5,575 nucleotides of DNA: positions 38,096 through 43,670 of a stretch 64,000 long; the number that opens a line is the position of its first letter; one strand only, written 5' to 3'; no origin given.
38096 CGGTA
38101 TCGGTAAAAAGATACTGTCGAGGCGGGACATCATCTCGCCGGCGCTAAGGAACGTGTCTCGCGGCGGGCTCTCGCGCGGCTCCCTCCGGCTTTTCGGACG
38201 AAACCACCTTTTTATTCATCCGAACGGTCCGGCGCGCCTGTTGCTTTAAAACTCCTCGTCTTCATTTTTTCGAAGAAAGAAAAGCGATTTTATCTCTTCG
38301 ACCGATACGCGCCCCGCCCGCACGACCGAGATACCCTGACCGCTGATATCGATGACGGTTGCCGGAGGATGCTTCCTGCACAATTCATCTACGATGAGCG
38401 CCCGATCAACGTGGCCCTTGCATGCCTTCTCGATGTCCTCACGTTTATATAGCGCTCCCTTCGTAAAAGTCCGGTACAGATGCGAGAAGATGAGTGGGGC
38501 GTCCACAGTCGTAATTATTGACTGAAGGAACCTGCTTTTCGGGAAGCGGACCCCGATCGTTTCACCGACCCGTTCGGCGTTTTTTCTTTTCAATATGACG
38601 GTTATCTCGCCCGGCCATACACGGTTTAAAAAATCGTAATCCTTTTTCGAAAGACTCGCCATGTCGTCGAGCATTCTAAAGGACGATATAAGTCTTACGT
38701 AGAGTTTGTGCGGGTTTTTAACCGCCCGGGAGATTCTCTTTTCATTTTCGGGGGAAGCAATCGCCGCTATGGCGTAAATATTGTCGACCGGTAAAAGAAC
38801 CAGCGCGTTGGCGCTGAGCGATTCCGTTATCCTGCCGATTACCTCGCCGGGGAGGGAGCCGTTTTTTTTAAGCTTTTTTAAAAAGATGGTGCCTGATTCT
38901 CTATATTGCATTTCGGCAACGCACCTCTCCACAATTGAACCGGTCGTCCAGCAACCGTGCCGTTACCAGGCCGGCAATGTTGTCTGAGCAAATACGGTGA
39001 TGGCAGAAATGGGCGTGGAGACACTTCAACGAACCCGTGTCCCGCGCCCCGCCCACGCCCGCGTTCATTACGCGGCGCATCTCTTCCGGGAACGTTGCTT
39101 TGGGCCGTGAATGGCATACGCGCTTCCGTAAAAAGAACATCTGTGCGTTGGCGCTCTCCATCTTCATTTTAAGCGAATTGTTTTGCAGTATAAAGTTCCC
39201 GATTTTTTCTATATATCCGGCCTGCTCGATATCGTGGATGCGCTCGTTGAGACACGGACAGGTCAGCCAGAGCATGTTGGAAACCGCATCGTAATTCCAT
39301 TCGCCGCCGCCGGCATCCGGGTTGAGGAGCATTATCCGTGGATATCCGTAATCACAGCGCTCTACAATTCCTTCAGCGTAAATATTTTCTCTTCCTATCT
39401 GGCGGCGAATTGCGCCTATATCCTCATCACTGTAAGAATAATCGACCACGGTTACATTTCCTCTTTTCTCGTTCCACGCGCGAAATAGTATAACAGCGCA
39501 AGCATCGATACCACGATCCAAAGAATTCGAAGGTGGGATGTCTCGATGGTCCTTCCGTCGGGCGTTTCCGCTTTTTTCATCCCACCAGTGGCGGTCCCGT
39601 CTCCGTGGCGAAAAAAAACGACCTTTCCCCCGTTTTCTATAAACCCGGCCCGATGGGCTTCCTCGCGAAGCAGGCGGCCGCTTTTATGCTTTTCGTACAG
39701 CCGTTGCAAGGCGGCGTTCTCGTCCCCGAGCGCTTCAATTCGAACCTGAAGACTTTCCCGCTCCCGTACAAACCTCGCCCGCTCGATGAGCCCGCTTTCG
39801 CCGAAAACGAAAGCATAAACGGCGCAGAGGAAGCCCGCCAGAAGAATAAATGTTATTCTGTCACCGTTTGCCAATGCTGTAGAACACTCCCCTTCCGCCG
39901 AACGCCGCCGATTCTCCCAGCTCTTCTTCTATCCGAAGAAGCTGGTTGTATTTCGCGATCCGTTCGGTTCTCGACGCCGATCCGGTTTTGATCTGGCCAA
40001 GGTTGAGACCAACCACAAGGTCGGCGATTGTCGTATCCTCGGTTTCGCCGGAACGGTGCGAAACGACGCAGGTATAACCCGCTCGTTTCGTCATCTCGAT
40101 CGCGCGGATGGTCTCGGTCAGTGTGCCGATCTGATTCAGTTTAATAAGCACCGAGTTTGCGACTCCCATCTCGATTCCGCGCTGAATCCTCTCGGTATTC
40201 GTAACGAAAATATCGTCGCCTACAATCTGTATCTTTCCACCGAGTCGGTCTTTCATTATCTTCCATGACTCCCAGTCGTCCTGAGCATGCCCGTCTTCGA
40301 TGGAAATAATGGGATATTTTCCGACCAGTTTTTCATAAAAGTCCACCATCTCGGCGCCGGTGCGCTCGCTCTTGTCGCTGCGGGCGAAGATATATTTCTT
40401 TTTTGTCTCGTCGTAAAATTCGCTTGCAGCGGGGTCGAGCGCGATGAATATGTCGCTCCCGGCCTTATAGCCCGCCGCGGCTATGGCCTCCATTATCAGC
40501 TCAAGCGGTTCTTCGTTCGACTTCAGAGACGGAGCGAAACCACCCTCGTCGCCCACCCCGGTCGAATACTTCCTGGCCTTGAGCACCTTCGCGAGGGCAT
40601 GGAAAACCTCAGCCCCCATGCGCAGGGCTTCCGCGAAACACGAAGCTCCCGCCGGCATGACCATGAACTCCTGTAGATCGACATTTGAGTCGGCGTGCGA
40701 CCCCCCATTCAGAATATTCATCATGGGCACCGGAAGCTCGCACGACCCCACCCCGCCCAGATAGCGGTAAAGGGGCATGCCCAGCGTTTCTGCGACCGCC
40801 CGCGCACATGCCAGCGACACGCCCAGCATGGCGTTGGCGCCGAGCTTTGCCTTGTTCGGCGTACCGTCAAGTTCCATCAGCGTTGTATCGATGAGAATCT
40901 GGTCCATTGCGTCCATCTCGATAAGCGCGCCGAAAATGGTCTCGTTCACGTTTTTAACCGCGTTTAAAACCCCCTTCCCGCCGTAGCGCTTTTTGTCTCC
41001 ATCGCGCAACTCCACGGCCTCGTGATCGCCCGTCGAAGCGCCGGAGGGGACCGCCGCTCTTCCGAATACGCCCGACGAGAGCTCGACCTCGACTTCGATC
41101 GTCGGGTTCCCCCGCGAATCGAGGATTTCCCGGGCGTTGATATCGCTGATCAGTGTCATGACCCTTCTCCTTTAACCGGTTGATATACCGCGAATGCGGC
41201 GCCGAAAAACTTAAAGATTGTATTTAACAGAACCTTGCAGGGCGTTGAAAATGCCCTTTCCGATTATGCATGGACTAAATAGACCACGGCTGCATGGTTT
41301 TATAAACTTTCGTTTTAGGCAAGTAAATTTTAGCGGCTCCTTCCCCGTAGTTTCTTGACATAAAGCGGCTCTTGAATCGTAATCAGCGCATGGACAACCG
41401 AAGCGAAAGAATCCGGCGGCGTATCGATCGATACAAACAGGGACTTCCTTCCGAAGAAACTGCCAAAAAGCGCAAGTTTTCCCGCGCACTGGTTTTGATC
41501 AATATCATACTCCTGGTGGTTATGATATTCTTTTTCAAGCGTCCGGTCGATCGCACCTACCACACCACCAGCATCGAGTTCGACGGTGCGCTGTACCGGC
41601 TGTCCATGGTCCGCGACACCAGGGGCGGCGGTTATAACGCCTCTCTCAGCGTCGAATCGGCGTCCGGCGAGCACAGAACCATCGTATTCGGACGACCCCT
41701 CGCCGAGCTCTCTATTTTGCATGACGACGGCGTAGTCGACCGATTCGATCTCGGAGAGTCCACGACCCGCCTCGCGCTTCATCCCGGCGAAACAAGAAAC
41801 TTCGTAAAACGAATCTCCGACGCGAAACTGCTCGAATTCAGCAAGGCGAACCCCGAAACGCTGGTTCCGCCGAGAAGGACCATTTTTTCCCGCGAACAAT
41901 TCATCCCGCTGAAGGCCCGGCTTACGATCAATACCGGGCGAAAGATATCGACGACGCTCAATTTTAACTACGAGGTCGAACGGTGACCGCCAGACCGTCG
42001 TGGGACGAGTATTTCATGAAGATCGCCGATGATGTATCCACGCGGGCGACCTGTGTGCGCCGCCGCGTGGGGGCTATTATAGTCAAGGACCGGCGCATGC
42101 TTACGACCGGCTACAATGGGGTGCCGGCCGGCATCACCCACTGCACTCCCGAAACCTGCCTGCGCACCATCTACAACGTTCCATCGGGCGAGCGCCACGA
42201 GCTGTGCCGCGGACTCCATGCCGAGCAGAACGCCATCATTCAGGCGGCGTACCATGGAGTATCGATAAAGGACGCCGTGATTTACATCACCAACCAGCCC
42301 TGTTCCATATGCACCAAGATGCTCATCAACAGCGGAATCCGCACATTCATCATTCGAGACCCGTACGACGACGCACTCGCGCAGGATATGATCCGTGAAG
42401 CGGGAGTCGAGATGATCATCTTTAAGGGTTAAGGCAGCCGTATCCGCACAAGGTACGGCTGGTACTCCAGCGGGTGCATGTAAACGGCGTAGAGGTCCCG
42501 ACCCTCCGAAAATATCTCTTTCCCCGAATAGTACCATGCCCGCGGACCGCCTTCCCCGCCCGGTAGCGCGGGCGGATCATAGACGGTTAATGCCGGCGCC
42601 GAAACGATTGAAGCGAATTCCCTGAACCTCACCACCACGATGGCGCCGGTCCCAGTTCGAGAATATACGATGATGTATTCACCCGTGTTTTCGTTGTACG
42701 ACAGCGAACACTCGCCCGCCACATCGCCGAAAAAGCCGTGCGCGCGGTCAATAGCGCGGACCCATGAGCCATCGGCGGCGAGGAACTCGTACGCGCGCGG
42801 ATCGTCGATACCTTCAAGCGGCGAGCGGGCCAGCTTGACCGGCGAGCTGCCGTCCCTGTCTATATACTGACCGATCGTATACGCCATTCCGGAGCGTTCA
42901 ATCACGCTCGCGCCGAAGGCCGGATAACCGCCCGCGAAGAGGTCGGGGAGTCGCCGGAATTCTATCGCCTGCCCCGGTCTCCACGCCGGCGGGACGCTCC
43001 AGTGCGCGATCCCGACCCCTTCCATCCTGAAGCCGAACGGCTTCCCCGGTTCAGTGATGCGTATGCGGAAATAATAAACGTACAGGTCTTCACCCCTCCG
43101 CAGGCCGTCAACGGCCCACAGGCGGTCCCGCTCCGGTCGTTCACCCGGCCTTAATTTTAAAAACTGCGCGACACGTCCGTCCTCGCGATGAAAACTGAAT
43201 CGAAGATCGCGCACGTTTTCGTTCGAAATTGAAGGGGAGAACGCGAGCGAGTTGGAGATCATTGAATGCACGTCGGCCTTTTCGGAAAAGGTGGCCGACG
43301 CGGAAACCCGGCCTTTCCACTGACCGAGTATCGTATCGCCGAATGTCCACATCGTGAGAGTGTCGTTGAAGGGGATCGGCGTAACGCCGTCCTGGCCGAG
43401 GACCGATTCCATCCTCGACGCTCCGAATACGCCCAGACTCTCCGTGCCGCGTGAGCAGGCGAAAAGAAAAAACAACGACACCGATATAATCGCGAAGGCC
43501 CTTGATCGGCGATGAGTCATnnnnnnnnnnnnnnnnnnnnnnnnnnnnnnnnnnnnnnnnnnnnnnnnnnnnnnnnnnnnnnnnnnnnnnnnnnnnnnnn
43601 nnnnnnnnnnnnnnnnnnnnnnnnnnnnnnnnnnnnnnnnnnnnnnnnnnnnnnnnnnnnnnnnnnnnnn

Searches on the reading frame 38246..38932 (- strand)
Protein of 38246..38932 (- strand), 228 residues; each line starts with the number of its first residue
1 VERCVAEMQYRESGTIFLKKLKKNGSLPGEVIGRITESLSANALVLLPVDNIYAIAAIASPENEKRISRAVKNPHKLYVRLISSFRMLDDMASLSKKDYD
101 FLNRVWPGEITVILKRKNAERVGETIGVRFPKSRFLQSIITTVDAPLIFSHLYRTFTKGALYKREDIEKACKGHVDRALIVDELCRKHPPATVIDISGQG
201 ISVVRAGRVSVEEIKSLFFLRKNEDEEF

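Call 75: search_protein_families(library=pfam, proteins=[window:38246-38932:-], max_evalue=0.00001)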
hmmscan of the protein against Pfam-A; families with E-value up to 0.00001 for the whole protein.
window:38246-38932:- (228 aa): 1 family
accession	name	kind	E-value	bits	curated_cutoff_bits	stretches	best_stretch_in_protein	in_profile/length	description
PF01300.24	Sua5_yciO_yrdC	-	7.6e-19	68.3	25.1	1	39-207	3-178/178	Telomere recombination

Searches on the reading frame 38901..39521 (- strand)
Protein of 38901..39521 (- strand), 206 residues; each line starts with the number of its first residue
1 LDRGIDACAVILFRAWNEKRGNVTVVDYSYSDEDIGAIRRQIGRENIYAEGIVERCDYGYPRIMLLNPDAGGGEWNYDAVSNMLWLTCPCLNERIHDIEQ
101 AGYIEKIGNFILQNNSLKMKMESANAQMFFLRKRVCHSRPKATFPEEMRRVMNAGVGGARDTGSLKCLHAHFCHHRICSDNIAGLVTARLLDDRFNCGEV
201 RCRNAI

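Call 75: search_protein_families(library=pfam, proteins=[window:38901-39521:-], max_evalue=0.00001)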
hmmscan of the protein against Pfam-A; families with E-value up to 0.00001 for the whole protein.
window:38901-39521:- (206 aa): 1 family
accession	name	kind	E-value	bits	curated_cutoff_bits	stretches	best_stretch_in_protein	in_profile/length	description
PF04417.17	DUF501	-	4.8e-21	75.6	23.8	1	53-186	2-136/139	Protein of unknown function (DUF501)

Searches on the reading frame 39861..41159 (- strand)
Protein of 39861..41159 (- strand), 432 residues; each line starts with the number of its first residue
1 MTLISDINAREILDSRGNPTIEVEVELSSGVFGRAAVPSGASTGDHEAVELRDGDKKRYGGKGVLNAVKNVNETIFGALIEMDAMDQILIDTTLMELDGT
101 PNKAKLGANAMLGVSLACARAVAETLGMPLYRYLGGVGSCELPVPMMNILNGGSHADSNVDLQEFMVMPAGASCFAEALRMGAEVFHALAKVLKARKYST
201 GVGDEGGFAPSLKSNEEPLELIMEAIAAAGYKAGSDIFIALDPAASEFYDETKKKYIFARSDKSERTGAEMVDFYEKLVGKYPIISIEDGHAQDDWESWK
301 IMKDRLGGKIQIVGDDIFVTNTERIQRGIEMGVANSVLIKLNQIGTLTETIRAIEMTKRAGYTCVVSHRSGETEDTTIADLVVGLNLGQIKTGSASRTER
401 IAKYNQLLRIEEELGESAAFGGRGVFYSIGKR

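Call 75: search_protein_families(library=pfam, proteins=[window:39861-41159:-], max_evalue=0.00001)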
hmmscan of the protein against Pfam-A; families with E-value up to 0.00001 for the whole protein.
window:39861-41159:- (432 aa): 2 families
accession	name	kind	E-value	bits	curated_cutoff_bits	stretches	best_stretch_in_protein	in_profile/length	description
PF00113.28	Enolase_C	-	1.7e-132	441.6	21.5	1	141-426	3-293/296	Enolase, C-terminal TIM barrel domain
PF03952.21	Enolase_N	-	8.6e-61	204.3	35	1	4-134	1-131/131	Enolase, N-terminal domain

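Call 81: list_cluster_members(proteins=[window:39861-41159:-, window:49793-51055:-, window:51823-53163:-, window:5875-6678:+, window:9436-10227:-, window:10294-12744:-, window:1496-2554:-, window:61244-63484:-])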
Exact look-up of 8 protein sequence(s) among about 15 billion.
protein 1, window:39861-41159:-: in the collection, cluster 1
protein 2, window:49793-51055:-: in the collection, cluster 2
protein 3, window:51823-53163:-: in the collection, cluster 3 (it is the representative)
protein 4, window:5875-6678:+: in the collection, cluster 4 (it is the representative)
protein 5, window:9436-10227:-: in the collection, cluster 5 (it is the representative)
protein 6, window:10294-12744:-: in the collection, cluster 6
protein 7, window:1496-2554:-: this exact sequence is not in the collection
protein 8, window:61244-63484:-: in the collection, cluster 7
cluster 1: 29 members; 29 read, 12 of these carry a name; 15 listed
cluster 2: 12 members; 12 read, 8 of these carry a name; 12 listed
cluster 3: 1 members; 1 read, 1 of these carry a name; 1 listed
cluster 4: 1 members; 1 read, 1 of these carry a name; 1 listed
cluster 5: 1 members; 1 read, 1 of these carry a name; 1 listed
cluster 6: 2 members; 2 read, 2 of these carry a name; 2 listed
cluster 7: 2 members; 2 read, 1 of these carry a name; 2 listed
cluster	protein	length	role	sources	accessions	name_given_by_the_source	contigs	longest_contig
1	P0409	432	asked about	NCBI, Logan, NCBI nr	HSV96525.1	MAG TPA: phosphopyruvate hydratase [Spirochaetota bacterium] | phosphopyruvate hydratase [Spirochaetota bacterium]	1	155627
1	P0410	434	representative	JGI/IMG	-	-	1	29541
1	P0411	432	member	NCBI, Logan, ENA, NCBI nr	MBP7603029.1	MAG: phosphopyruvate hydratase [Spirochaetes bacterium] | phosphopyruvate hydratase [Spirochaetota bacterium]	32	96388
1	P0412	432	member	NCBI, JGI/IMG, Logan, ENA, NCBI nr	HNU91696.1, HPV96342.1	MAG TPA: phosphopyruvate hydratase [Spirochaetota bacterium] | phosphopyruvate hydratase [Spirochaetota bacterium]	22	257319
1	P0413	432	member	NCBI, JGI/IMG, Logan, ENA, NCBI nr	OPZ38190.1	MAG: Enolase [Spirochaetes bacterium ADurb.BinA120]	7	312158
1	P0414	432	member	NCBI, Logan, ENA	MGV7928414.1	MAG: phosphopyruvate hydratase [Spirochaetota bacterium]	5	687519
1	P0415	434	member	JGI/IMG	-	enolase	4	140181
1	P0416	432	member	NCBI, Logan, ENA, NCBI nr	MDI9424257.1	MAG: phosphopyruvate hydratase [Spirochaetota bacterium] | phosphopyruvate hydratase [Spirochaetota bacterium]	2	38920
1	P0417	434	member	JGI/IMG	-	enolase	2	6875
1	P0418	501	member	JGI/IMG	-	enolase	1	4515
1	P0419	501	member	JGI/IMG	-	enolase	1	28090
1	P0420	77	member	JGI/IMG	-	enolase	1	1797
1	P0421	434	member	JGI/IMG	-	enolase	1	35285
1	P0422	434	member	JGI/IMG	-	-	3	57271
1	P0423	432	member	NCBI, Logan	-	-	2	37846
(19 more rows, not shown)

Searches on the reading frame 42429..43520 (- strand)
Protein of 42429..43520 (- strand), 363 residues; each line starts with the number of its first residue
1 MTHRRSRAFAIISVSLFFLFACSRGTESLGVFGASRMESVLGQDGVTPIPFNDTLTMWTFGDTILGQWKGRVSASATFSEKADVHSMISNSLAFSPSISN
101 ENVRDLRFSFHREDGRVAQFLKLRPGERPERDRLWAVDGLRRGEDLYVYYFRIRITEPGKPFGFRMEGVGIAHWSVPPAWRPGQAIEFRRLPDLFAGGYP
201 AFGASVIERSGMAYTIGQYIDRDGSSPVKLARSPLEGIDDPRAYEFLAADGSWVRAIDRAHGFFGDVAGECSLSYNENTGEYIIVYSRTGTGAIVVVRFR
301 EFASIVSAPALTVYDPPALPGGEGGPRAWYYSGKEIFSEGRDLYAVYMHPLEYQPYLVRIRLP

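Call 75: search_protein_families(library=pfam, proteins=[window:42429-43520:-], max_evalue=0.00001)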
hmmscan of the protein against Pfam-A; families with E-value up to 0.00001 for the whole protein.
window:42429-43520:- (363 aa): 1 family
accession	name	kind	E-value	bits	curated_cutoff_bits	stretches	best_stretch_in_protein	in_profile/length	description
PF13810.12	DUF4185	-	4.8e-15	56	39.5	1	56-352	28-288/309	Domain of unknown function (DUF4185)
